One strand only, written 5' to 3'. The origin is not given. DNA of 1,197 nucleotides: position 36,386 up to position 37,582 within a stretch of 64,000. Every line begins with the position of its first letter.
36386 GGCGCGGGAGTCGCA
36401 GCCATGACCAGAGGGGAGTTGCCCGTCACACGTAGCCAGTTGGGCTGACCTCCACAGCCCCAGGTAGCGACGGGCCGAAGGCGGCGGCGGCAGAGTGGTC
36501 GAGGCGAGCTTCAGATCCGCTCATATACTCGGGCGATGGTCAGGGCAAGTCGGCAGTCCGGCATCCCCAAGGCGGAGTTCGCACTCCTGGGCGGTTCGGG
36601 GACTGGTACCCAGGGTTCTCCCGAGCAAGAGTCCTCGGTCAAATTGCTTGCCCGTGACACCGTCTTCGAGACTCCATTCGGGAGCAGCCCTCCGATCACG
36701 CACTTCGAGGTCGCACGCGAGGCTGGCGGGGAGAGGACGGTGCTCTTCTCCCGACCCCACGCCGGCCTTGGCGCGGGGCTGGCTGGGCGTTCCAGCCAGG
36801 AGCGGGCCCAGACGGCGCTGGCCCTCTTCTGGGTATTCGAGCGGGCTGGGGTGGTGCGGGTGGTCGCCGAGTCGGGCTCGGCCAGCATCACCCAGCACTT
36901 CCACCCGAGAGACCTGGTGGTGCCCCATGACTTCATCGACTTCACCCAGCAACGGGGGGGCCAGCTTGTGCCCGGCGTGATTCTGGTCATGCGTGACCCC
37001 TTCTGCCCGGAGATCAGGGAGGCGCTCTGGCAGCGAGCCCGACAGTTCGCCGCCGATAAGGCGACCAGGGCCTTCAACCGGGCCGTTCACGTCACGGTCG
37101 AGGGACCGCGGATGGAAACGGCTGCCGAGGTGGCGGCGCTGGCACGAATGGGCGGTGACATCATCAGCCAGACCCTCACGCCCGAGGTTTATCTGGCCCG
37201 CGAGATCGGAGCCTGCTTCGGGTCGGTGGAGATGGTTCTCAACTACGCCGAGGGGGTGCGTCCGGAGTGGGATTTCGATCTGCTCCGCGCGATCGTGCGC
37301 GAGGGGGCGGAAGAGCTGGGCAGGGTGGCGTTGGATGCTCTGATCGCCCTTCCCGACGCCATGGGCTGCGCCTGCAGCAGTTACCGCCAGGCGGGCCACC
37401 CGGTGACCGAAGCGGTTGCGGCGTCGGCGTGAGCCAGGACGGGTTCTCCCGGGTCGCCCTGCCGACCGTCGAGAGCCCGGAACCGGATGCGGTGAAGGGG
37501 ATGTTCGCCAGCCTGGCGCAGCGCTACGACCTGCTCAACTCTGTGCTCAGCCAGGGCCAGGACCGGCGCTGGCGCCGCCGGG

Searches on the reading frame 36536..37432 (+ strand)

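Call 8: search_protein_families(library=pfam, proteins=[window:36536-37432:+])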
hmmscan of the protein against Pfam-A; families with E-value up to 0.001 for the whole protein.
window:36536-37432:+ (298 aa): 1 family
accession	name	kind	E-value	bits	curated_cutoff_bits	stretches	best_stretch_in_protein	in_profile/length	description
PF01048.26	PNP_UDP_1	-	8.7e-22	78.1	25.1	1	35-269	12-231/233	Phosphorylase superfamily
